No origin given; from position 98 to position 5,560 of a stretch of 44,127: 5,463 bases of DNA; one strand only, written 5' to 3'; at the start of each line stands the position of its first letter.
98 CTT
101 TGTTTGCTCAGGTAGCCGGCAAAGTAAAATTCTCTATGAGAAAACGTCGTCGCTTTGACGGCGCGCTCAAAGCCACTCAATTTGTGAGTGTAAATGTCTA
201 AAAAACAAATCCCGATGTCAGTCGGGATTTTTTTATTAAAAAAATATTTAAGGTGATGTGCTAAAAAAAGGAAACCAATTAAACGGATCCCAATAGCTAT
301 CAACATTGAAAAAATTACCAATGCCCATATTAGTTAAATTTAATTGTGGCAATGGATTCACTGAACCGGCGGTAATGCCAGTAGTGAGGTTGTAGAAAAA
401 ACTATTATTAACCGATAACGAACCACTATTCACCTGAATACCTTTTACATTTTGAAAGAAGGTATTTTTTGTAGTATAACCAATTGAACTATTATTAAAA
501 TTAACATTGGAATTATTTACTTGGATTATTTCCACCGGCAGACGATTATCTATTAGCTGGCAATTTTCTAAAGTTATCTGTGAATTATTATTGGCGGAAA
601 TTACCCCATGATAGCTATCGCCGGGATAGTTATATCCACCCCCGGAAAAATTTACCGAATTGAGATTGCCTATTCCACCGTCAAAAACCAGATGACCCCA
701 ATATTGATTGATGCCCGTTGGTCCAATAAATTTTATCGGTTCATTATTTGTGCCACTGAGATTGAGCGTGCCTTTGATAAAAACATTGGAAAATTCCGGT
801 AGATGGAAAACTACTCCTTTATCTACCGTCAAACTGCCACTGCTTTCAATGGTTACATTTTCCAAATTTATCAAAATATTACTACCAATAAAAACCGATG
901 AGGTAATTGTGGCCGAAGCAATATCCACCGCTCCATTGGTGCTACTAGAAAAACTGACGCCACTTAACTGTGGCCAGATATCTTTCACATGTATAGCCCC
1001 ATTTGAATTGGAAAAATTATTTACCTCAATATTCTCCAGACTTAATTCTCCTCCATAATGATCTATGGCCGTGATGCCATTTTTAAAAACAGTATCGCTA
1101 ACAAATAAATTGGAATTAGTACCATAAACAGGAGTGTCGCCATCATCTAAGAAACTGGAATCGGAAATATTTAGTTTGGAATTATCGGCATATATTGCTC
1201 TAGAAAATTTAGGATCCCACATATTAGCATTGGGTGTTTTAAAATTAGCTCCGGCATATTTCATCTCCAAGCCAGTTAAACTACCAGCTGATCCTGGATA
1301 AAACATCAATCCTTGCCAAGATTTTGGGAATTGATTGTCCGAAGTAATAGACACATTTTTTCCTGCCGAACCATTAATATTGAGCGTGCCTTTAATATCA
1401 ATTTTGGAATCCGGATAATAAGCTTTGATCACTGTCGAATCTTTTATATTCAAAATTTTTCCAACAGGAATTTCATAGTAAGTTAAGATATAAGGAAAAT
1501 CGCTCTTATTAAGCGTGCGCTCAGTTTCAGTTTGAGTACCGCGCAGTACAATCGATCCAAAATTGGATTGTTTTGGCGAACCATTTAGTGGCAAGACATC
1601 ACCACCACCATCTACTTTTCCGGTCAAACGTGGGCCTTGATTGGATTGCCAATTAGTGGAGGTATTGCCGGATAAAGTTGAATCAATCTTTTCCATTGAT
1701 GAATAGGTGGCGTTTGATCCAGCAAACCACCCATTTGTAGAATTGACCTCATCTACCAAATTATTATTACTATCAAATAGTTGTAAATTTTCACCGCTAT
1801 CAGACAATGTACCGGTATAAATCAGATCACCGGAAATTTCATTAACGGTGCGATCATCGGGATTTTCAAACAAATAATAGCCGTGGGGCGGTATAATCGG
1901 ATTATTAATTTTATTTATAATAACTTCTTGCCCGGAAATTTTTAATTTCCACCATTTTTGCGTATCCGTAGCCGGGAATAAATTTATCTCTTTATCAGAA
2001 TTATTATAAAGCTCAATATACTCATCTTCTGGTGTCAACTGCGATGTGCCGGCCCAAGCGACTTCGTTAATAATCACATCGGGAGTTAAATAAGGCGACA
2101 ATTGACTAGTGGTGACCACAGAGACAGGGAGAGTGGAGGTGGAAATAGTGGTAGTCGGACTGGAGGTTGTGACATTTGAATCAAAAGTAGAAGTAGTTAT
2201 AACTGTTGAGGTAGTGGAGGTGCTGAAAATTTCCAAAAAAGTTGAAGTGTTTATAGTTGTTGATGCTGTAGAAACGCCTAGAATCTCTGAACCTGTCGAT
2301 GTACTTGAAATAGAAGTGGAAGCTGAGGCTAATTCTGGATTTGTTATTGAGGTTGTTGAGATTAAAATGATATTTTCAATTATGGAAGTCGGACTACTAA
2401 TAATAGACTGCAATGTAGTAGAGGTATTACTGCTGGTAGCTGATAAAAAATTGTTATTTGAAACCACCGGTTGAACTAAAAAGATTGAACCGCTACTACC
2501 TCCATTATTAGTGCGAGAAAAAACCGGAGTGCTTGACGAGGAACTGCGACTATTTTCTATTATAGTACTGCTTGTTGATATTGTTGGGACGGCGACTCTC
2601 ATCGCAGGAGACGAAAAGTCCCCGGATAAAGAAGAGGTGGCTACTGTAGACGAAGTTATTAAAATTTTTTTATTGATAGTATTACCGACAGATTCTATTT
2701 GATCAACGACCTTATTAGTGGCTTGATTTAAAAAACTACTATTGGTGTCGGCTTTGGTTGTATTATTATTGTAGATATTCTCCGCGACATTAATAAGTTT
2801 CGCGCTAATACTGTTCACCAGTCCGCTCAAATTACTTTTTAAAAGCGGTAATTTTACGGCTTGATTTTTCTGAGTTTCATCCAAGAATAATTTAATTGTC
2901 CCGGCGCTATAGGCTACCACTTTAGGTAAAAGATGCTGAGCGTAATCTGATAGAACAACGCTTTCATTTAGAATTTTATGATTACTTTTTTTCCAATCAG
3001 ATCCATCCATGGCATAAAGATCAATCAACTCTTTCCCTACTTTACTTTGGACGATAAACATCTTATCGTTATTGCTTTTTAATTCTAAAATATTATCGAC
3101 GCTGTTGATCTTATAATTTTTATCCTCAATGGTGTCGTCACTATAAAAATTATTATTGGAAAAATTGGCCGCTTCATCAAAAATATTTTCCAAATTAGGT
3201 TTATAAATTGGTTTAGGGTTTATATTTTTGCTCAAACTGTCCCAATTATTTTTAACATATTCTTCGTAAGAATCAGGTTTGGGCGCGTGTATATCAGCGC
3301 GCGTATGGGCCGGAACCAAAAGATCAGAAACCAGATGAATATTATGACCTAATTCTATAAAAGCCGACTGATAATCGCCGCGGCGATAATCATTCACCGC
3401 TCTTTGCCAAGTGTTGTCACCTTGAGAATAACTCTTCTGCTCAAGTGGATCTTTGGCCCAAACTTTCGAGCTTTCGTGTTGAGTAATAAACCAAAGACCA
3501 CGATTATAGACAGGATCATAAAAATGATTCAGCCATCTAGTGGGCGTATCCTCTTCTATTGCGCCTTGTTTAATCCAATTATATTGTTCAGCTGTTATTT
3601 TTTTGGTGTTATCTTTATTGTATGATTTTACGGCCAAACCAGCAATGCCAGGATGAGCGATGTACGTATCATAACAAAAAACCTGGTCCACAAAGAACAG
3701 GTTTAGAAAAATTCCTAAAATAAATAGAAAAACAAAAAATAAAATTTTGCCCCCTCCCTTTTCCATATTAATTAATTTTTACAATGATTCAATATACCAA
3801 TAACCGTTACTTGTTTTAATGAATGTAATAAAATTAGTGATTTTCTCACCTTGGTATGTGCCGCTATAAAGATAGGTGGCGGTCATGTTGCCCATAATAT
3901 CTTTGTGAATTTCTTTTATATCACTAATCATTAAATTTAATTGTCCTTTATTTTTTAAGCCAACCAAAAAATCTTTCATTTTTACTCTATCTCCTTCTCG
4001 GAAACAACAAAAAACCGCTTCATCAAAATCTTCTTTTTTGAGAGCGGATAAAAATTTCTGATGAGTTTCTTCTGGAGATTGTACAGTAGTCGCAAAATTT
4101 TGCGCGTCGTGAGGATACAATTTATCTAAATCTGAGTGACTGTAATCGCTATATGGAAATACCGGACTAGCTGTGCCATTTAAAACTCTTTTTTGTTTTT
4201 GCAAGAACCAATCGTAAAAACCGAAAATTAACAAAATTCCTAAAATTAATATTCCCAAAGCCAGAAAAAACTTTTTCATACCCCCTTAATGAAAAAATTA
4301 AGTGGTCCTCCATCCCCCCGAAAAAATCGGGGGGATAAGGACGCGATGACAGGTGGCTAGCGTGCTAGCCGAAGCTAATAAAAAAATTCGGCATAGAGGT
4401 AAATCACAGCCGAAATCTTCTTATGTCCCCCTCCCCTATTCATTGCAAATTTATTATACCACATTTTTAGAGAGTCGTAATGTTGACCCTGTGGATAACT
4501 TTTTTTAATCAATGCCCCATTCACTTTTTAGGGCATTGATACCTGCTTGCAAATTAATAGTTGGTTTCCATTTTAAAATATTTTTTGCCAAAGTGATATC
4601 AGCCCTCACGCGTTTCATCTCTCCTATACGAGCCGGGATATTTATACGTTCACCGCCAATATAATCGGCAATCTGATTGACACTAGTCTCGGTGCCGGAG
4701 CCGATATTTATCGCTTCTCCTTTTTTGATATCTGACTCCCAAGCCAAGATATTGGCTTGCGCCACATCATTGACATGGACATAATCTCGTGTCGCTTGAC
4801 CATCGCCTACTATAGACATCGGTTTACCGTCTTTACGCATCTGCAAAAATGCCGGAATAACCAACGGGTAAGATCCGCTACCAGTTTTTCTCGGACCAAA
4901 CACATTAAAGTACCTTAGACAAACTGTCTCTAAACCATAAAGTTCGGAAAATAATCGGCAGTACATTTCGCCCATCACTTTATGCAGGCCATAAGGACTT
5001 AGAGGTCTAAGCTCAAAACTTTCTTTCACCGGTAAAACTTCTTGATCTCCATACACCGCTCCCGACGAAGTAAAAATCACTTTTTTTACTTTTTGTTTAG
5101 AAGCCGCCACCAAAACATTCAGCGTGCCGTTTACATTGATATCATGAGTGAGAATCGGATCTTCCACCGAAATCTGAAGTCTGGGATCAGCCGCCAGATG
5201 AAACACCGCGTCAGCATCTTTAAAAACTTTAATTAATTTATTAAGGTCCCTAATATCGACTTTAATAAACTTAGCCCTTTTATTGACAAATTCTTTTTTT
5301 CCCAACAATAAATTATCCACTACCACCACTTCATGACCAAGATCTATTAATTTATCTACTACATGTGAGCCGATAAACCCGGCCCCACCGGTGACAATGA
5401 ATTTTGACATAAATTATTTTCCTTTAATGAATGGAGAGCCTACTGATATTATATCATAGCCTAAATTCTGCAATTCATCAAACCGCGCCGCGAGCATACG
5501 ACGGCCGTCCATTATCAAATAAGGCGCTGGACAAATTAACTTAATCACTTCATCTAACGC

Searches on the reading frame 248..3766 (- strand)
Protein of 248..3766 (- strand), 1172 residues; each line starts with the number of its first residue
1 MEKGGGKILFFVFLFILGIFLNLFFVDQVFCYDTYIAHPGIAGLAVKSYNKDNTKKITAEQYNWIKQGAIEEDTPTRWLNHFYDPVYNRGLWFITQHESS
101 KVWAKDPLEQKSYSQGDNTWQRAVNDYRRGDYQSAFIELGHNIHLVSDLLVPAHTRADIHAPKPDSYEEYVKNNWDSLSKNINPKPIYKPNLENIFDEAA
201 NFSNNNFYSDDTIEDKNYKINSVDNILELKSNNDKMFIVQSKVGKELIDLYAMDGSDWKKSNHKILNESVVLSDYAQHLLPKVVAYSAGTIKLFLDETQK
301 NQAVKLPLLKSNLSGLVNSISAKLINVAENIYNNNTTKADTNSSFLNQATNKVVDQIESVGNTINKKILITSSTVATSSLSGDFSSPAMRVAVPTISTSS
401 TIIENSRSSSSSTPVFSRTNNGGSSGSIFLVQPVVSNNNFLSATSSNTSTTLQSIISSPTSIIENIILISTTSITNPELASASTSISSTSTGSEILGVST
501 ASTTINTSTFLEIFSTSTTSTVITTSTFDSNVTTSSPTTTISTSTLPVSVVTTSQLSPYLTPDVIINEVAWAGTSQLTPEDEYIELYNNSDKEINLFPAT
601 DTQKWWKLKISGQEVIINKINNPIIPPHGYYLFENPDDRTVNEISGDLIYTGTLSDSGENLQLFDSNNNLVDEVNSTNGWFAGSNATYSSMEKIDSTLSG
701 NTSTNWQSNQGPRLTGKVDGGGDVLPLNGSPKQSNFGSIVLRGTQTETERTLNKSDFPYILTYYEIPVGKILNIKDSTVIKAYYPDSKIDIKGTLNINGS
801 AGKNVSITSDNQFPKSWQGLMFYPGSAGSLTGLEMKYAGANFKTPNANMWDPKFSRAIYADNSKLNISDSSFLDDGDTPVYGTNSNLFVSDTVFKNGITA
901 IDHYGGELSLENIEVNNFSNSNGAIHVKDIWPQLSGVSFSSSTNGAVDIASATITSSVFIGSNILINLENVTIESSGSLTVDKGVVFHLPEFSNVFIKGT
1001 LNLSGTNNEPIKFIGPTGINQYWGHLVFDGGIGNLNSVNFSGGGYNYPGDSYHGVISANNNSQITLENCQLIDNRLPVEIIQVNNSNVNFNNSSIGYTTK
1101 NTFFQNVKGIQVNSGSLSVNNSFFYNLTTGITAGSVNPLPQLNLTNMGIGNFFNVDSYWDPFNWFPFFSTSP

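Call 7: search_protein_families(library=pfam, proteins=[window:248-3766:-], max_evalue=0.0001)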
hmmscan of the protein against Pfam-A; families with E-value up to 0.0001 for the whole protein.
window:248-3766:- (1172 aa): 1 family
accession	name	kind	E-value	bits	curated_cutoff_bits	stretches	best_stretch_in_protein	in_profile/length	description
PF00932.25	LTD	-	3e-08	34.5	34.3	1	561-675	5-106/109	Lamin Tail Domain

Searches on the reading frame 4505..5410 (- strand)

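Call 7: search_protein_families(library=pfam, proteins=[window:4505-5410:-], max_evalue=0.0001)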
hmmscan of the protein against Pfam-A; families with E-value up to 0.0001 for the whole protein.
window:4505-5410:- (301 aa): 8 families
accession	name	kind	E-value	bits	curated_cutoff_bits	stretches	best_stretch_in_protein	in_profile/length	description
PF01370.27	Epimerase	-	3e-65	220.4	20.9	1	5-237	2-240/240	NAD dependent epimerase/dehydratase family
PF16363.11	GDP_Man_Dehyd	-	1.6e-55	189.3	27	1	5-292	1-330/332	GDP-mannose 4,6 dehydratase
PF01073.25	3Beta_HSD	-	3.2e-30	105.6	22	1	5-225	1-230/280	3-beta hydroxysteroid dehydrogenase/isomerase family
PF02719.21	Polysacc_synt_2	-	4.5e-17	62.6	20.2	1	5-248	2-240/293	Polysaccharide biosynthesis protein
PF07993.18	NAD_binding_4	-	7.1e-13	48.7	20.1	1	61-219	84-257/258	Male sterility protein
PF04321.23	RmlD_sub_bind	-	6.8e-12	45.5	27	1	4-203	3-178/287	RmlD substrate binding domain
PF13460.12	NAD_binding_10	-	6.5e-11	42.9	27.2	1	8-122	1-104/184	NAD(P)H-binding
PF05368.20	NmrA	-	2.2e-06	27.9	27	1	3-132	4-124/298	NmrA-like family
